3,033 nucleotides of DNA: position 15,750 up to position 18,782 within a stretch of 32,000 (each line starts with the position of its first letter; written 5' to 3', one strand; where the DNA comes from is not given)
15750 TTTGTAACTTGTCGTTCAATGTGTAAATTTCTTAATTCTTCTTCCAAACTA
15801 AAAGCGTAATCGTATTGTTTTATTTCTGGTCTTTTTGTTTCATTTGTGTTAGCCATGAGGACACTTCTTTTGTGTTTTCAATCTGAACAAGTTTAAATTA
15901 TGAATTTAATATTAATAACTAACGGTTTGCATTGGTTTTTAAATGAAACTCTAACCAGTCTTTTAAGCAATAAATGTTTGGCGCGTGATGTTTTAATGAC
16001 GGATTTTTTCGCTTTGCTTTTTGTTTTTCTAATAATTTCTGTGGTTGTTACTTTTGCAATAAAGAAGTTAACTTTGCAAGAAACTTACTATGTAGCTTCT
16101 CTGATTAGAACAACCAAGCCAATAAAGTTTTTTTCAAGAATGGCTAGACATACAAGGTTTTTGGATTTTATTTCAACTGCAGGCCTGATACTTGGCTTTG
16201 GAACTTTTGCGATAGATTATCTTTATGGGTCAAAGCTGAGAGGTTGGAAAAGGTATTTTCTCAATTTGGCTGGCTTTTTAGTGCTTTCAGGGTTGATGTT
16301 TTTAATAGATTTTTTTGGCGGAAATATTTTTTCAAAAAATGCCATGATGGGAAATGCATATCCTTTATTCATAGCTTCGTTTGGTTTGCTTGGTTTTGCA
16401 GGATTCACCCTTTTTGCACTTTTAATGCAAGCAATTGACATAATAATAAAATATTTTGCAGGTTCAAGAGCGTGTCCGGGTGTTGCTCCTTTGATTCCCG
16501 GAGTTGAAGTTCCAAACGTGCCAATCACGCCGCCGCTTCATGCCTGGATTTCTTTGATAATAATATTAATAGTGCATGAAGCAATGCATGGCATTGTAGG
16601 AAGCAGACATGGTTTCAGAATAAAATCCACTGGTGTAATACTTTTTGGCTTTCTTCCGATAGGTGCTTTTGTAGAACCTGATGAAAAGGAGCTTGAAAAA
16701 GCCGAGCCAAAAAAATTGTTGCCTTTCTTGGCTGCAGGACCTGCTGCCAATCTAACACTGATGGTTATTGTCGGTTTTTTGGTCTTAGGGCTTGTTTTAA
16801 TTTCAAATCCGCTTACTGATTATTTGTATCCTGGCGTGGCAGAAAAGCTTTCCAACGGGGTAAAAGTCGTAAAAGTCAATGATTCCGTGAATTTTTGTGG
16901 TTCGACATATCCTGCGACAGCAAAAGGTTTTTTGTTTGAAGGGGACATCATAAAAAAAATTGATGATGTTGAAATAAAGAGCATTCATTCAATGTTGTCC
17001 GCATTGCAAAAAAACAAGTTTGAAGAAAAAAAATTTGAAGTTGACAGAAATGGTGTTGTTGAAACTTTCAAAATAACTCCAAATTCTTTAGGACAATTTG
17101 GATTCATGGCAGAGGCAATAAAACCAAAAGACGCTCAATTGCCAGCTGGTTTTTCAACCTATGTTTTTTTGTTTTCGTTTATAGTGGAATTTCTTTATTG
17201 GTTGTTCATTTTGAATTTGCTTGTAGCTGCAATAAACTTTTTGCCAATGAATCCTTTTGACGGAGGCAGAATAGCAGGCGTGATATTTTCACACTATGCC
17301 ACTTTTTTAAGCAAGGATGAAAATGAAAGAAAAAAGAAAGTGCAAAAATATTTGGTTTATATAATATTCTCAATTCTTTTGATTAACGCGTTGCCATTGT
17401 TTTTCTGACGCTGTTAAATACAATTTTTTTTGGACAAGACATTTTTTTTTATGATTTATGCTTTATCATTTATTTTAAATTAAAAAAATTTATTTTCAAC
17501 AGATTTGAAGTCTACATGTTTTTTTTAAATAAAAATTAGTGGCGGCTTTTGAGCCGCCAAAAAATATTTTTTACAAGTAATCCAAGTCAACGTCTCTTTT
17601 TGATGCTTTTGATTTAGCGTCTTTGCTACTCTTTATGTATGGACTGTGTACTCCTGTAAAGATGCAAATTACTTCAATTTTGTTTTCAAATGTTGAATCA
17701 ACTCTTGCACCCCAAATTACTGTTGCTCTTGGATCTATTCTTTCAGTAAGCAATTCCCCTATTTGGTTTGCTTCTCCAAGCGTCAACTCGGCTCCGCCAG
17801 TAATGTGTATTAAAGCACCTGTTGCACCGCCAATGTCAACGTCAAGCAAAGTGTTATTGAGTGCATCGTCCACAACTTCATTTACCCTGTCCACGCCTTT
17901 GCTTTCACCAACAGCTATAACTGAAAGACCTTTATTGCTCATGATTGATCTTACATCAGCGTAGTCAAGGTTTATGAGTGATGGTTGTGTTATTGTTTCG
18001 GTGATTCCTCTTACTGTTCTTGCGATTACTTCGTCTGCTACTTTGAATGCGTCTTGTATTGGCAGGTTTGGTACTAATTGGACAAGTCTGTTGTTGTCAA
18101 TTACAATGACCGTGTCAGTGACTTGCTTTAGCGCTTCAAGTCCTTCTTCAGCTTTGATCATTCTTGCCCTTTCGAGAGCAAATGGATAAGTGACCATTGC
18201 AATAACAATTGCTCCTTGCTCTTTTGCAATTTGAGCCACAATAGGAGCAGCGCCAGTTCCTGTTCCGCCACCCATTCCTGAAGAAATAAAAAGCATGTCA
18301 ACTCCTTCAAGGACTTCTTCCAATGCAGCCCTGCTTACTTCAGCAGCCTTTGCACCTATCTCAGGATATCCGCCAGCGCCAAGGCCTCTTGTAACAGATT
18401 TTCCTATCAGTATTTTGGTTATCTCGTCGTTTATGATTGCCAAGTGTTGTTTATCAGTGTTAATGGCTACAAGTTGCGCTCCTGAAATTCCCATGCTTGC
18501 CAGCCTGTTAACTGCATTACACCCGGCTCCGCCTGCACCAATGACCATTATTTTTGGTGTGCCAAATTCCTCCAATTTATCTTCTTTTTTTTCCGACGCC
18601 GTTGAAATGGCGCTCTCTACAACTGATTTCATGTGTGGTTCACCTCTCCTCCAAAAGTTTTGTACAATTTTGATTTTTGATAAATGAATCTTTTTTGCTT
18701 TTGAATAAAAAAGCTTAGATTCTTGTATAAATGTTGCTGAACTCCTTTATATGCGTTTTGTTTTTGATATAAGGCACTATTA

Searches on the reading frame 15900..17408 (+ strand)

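Call 20: search_protein_families(library=pfam, proteins=[window:15900-17408:+])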
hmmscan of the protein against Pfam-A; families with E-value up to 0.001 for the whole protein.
window:15900-17408:+ (502 aa): 2 families
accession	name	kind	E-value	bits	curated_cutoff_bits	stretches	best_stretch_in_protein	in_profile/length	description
PF02163.28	Peptidase_M50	-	3.5e-25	89.1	27.2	1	216-491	3-216/221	Peptidase family M50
PF13180.12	PDZ_2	-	1.9e-05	25.3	27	1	317-392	10-78/80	PDZ domain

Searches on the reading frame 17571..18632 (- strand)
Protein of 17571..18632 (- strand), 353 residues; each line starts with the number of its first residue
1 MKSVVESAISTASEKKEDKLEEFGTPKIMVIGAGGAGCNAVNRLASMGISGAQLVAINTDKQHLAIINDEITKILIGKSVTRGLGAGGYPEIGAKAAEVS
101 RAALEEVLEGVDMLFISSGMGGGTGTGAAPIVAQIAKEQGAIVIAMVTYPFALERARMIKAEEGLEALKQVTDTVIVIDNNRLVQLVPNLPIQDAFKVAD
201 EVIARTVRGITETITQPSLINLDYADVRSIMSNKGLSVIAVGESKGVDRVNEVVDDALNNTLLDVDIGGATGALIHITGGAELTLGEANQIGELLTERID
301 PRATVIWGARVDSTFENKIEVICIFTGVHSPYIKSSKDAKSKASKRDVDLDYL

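Call 20: search_protein_families(library=pfam, proteins=[window:17571-18632:-])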
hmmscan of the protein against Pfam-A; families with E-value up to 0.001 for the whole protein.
window:17571-18632:- (353 aa): 4 families
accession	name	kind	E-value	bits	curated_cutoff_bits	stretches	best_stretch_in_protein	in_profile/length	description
PF00091.31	Tubulin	-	1.2e-45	156.6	33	1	27-187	1-189/190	Tubulin/FtsZ family, GTPase domain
PF12327.13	FtsZ_C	-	4.8e-29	100.9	27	1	235-328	1-94/95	FtsZ family, C-terminal domain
PF21800.4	KH_KRR1_2nd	-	7.7e-05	23.1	27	0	233-261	46-74/91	KRR1 small subunit processome component, second KH domain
PF00899.27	ThiF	-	0.00018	21.2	28.1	1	16-52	11-47/238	ThiF family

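Call 21: find_related_loci(query=window:17571-18632:-, collection=genome_contigs, flank=10000)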
Query window:17571-18632:- (353 aa) in genome_contigs; peptide patterns used: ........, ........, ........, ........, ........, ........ (x = any residue, [..] = any of these).
599 stretches matched a pattern (row limit reached: there are more); 245 encode a relative of the query (tblastn E <= 1e-3); the best 80 are kept; 80 distinct loci.
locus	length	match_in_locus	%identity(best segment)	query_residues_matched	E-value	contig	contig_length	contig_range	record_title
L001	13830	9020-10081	94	1-353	0e+0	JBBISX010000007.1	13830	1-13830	MAG: Candidatus Iainarchaeum archaeon isolate PFS170222_bin_383 NODE_4637_length_13830_cov_3.653358, whole genome shotgu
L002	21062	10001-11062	95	1-353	0e+0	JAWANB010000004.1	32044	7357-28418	MAG: Candidatus Iainarchaeum archaeon isolate SRBZ-2_201901_bins_138 SRBZ-2_201901_bins_138_scaffold_4, whole genome sho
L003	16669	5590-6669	83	1-352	0e+0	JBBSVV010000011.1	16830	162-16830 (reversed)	MAG: archaeon isolate H32-bin002_1 H32_bin002_1_000000000011, whole genome shotgun sequence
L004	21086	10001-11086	80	1-353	0e+0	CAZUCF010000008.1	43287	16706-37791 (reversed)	MAG TPA_asm: uncultured archaeon isolate SRP263991_co2_249 genome assembly, contig: NODE_706_length_43287_cov_15.435534,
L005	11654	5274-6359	80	1-353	0e+0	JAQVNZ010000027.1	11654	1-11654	MAG: Candidatus ainarchaeum sp. isolate STF1_169 NODE_16865_length_11654_cov_3.593563_Sandtown_F1, whole genome shotgun 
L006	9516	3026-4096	84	1-353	0e+0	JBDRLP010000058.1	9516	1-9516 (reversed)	MAG: Candidatus Iainarchaeum archaeon isolate MEGAHIT-group-1.784 k141_2466238, whole genome shotgun sequence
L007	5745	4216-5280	83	1-353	0e+0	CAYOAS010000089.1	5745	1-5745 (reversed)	MAG TPA_asm: uncultured archaeon isolate binchicken_co376_240 genome assembly, contig: NODE_19551_length_5745_cov_4.7137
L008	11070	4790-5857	82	1-353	0e+0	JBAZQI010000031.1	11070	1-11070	MAG: archaeon isolate SO_2017_SWC_5 scaffold_5135_c1_LP-4_2017, whole genome shotgun sequence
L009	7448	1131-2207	83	1-353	0e+0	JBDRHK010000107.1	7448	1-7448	MAG: Candidatus Iainarchaeum archaeon isolate MEGAHIT-group-1.513 k141_8816890, whole genome shotgun sequence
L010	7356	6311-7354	84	1-346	0e+0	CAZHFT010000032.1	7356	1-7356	MAG TPA_asm: uncultured archaeon isolate binchicken_co181_599 genome assembly, contig: NODE_21755_length_7356_cov_4.5858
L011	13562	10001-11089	81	1-353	0e+0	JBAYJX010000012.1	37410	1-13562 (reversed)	MAG: archaeon isolate SO_2016_GW1_66 scaffold02038_OW334_2016, whole genome shotgun sequence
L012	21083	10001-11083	80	1-353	0e+0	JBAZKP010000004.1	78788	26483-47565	MAG: archaeon isolate SO_2017_LW4_146 scaffold_935_c1_LW137-91_2017, whole genome shotgun sequence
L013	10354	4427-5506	82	1-353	0e+0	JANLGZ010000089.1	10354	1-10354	MAG: archaeon isolate P6-4 k99_65350, whole genome shotgun sequence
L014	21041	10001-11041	83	1-347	0e+0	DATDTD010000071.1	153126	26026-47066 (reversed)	MAG TPA_asm: archaeon isolate SMAG_U8022 k141_409943, whole genome shotgun sequence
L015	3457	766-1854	81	1-353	0e+0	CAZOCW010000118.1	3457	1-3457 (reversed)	MAG TPA_asm: uncultured archaeon isolate SRP272421_co2_118 genome assembly, contig: NODE_119707_length_3457_cov_4.070547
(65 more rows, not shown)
